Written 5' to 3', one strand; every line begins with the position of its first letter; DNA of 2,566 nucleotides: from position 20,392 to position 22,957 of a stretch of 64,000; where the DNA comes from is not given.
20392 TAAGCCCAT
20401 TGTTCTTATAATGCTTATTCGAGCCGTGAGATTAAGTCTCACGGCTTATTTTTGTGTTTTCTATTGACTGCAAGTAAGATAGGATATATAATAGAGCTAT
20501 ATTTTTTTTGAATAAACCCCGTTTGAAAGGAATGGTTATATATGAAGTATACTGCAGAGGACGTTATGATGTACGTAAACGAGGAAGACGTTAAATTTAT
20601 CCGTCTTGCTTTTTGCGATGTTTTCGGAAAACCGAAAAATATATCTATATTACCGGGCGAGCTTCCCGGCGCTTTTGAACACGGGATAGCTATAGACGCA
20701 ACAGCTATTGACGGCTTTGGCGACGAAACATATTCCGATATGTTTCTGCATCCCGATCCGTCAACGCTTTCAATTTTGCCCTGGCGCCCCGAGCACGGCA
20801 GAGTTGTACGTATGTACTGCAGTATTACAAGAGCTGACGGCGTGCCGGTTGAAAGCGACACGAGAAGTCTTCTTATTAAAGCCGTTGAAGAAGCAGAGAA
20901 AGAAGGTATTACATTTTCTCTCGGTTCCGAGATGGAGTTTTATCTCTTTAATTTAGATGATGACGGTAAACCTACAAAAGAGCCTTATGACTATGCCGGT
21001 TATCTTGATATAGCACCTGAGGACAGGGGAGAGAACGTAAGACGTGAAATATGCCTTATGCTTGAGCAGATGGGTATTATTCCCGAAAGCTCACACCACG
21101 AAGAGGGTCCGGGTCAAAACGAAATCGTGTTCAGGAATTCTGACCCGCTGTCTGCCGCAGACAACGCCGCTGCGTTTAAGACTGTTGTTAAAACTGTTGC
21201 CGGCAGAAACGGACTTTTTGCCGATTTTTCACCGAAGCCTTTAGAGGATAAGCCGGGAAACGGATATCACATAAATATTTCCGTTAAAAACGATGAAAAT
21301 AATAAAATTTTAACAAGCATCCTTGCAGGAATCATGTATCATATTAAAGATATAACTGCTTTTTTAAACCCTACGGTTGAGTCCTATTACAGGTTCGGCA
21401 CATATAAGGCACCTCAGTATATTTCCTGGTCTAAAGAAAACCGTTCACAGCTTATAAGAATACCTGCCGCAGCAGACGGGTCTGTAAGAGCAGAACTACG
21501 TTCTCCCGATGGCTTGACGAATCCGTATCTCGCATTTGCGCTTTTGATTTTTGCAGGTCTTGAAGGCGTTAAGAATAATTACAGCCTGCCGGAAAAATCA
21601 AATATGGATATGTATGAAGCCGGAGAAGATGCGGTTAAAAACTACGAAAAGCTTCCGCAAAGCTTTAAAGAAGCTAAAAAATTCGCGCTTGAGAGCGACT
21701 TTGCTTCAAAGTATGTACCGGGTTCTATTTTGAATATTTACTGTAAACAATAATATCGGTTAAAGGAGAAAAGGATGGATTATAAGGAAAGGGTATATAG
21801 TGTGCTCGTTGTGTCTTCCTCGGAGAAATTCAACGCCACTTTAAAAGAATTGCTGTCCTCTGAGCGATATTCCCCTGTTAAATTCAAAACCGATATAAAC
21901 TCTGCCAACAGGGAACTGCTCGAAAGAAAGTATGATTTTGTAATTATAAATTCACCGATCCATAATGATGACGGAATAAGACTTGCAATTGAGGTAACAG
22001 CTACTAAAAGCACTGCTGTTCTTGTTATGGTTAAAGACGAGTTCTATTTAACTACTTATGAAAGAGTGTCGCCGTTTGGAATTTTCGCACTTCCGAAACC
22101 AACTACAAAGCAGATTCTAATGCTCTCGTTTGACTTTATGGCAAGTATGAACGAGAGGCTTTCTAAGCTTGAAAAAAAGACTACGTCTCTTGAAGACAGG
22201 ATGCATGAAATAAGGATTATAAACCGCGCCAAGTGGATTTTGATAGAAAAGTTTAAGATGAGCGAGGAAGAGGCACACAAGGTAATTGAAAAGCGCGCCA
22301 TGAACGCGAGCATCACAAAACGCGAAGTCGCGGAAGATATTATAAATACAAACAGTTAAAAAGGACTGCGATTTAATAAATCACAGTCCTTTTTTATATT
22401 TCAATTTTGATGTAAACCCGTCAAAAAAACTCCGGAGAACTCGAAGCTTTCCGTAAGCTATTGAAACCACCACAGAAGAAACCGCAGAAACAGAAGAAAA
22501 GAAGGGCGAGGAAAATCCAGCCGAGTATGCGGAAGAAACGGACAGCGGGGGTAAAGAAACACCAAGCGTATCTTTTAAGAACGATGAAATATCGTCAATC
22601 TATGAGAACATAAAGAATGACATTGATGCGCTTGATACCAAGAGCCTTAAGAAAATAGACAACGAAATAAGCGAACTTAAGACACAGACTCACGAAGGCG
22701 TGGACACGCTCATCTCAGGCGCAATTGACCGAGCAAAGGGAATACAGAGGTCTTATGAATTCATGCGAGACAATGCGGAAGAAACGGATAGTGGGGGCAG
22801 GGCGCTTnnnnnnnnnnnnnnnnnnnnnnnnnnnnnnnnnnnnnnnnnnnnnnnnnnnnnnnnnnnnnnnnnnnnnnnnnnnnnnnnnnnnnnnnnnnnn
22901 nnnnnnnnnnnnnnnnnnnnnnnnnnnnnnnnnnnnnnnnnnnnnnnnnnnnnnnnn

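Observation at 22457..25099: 5'-truncated 'polyvalent protein' gene with zincin-like and ADP-ribosyltransferase-like domains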

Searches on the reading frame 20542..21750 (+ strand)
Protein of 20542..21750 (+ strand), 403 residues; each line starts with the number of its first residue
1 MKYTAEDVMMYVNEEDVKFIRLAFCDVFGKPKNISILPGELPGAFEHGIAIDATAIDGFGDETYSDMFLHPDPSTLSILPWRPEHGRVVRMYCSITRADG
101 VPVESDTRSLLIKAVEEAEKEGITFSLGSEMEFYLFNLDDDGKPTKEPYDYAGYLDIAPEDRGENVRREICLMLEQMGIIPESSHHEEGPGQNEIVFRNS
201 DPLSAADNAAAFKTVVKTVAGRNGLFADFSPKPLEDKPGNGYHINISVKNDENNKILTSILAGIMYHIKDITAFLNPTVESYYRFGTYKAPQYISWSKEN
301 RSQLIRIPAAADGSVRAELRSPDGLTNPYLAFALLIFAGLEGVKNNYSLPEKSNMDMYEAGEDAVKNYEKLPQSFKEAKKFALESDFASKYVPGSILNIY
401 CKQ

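Call 23: find_related_loci(query=window:20542-21750:+, collection=genome_contigs, flank=10000)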
Query window:20542-21750:+ (403 aa) in genome_contigs; peptide patterns used: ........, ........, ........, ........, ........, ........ (x = any residue, [..] = any of these).
598 stretches matched a pattern (row limit reached: there are more); 79 encode a relative of the query (tblastn E <= 1e-3); 79 distinct loci.
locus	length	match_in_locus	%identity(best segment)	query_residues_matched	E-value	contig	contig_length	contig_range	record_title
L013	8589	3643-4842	66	1-400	0e+0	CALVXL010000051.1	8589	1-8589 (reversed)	MAG: uncultured Clostridia bacterium isolate E06__bin110 genome assembly, contig: E06__k127_3189494, whole genome shotgu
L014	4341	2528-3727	65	1-400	0e+0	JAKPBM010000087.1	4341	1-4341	MAG: Bacillota bacterium isolate USSF_metabat.36 k201_732727, whole genome shotgun sequence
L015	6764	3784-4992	64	1-403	0e+0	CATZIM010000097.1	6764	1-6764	MAG TPA_asm: uncultured Clostridia bacterium isolate ERR9578232_bin.2_MetaWRAP_v1.3_MAG genome assembly, contig: ERZ1853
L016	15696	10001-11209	63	1-403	1e-178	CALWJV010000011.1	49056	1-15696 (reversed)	MAG: uncultured Clostridia bacterium isolate E08__bin245 genome assembly, contig: E08__k127_8591948, whole genome shotgu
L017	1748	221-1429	64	1-403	0e+0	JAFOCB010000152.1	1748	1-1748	MAG: Clostridia bacterium isolate RGIG331 Dairy_cattle_Colon-2__c668241, whole genome shotgun sequence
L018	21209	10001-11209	64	1-403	2e-178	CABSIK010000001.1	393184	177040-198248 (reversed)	MAG TPA_asm: uncultured Clostridia bacterium isolate MGYG-HGUT-02623 genome assembly, contig: GUT_GENOME155703_1, whole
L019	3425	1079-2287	64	1-403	0e+0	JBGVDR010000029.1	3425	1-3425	MAG: Faecousia sp. isolate fecal_MAG_432 fecal_MAG_432_contig_0029, whole genome shotgun sequence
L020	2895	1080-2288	64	1-403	0e+0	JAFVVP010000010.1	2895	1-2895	MAG: Clostridia bacterium isolate RGIG5435 Sheep_Colon-4__c295456, whole genome shotgun sequence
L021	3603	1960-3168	64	1-403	0e+0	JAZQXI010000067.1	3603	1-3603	MAG: Eubacteriales bacterium isolate T1900045162_TC20190156.MAGScoT_cleanbin_000017 SGB_5087_k141_693490, whole genome s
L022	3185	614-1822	64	1-403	0e+0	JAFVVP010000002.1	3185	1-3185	MAG: Clostridia bacterium isolate RGIG5435 Sheep_Colon-4__c170, whole genome shotgun sequence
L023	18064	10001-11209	63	1-403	1e-177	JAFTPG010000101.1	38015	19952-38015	MAG: Ruminococcus sp. isolate RGIG4025 Roe_deer_Cecum-5__c367623, whole genome shotgun sequence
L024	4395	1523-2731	64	1-403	0e+0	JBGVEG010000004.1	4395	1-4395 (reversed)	MAG: Paludibacteraceae bacterium isolate fecal_MAG_419 fecal_MAG_419_contig_0004, whole genome shotgun sequence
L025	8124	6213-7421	64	1-403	6e-178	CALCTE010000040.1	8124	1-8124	MAG TPA_asm: uncultured Clostridia bacterium isolate SRR6425795_bin.57_CONCOCT_v1.1_MAG genome assembly, contig: ERZ1767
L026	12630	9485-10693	64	1-403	2e-177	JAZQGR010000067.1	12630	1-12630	MAG: Eubacteriales bacterium isolate T1900044630_TS20190096.MAGScoT_cleanbin_000001 SGB_1020_k141_618148, whole genome s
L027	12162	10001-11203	63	1-401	3e-177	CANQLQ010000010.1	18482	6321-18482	MAG: uncultured Clostridia bacterium isolate Lapin-015__bin25 genome assembly, contig: Lapin-015__NODE_2798_length_18482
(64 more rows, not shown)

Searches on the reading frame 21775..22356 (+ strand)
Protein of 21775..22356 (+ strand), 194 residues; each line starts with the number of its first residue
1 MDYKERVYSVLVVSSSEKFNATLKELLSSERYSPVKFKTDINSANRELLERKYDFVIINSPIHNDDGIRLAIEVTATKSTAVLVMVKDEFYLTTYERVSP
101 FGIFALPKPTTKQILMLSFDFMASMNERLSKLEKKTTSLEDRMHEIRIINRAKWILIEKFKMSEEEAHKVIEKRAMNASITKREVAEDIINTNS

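Call 12: find_encoding_contigs(protein=window:21775-22356:+, flank=10000, max_places=10)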
Protein window:21775-22356:+ (194 aa): 6 contigs read that carry it; 5 places shown.
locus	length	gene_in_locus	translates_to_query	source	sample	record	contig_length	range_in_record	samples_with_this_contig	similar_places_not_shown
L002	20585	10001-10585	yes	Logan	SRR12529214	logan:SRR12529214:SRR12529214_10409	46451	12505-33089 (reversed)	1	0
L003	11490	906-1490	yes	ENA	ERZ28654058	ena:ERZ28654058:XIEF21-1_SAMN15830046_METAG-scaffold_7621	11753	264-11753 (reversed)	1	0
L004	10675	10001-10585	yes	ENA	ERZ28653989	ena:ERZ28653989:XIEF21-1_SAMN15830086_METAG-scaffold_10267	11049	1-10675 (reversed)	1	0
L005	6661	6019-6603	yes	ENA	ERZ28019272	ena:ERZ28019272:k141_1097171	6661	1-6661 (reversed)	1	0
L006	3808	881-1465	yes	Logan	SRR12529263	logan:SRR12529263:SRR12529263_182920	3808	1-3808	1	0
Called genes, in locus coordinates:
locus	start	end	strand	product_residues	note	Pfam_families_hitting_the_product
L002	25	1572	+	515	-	PF03323:GerA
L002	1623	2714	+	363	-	PF25198:Spore_GerAC_N, PF05504:Spore_GerAC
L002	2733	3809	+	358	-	PF03845:Spore_permease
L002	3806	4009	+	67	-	-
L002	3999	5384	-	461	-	PF01225:Mur_ligase, PF08245:Mur_ligase_M, PF02875:Mur_ligase_C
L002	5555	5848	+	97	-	PF04026:SpoVG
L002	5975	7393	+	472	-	PF00483:NTP_transferase, PF01128:IspD, PF12804:NTP_transf_3, PF25084:LbH_EIF2B, PF25087:GMPPB_C, PF00132:Hexapep, PF25084:LbH_EIF2B (weak), PF00132:Hexapep, +1 more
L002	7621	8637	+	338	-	PF13793:Pribosyltran_N, PF00156:Pribosyltran, PF14572:Pribosyl_synth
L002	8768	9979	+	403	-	PF03951:Gln-synt_N, PF00120:Gln-synt_C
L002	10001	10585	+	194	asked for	PF03861:ANTAR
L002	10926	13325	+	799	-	PF18838:LPD23, PF18798:LPD3 (weak), PF18760:ART-PolyVal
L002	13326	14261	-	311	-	-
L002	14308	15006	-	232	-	PF02585:PIG-L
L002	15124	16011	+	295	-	PF12833:HTH_18, PF00165:HTH_AraC (weak)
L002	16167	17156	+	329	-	PF07261:DnaB_2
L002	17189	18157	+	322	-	PF00308:Bac_DnaA, PF01695:IstB_IS21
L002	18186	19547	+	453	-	PF08245:Mur_ligase_M, PF02875:Mur_ligase_C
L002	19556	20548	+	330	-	PF05343:Peptidase_M42, PF01546:Peptidase_M20 (weak)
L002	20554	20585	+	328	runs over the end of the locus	PF05343:Peptidase_M42, PF01546:Peptidase_M20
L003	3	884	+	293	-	?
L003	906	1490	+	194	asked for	PF03861:ANTAR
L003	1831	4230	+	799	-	PF18838:LPD23, PF18798:LPD3 (weak), PF18760:ART-PolyVal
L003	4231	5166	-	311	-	-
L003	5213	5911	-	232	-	PF02585:PIG-L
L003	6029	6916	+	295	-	PF12833:HTH_18, PF00165:HTH_AraC (weak)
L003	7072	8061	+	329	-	PF07261:DnaB_2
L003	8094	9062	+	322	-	PF00308:Bac_DnaA, PF01695:IstB_IS21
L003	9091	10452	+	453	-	PF08245:Mur_ligase_M, PF02875:Mur_ligase_C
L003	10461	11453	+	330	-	PF05343:Peptidase_M42, PF01546:Peptidase_M20 (weak)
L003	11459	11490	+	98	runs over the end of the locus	?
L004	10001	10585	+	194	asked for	PF03861:ANTAR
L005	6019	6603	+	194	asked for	PF03861:ANTAR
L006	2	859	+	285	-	?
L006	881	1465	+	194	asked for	PF03861:ANTAR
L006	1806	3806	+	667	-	?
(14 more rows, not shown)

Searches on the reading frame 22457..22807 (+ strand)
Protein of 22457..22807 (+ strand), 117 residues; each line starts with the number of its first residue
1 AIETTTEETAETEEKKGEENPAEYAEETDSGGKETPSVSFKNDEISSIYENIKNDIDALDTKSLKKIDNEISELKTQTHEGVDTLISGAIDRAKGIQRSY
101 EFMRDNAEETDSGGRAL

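Call 82: search_protein_representatives(protein=window:22457-22807:+)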
Query: 117 residues. Proteins with E-value up to 0.001 (for the whole library): 2; up to 1e-10: 0; up to 1e-30: 0. The best 2 are listed.
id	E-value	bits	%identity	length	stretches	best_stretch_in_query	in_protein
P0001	3.4e-10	56.6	97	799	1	82-117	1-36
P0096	6.5e-04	36.5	36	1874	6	50-104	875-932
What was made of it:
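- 22457..22699 (+): Start-less, open, coding-like stretch of 81 codons. It is an acidic linker plus a short helical segment, and is the remnant of upstream polyprotein sequence. No relatives were found among 1.84 billion representative proteins (call 82).
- The start-less 81 codons have no detectable relatives anywhere (call 82), so what was upstream is unknown.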

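Call 83: search_protein_families(library=pfam, proteins=[P0096], max_evalue=0.001)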
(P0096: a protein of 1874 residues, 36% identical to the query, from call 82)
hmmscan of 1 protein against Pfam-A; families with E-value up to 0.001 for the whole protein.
P0096 (1874 aa): 3 families
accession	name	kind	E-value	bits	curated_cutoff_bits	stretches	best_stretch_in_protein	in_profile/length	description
PF23218.1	PH_AIR9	-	8.3e-13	49.1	27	0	1125-1170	10-53/97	AIR9 PH-like domain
PF16560.10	SAPI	-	5e-09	36.5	25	0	743-803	127-191/213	Putative mobile pathogenicity island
PF00608.22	Adeno_shaft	-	0.00027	21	30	0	709-722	4-17/44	Adenoviral fibre protein (repeat/shaft region)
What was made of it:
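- Tried and rejected: An exhaustive HMMER search of the first 117 aa against 1.84 billion representatives found only the protein itself and one weak repeat-protein hit (P0096), which has unrelated domains (calls 82, 83).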
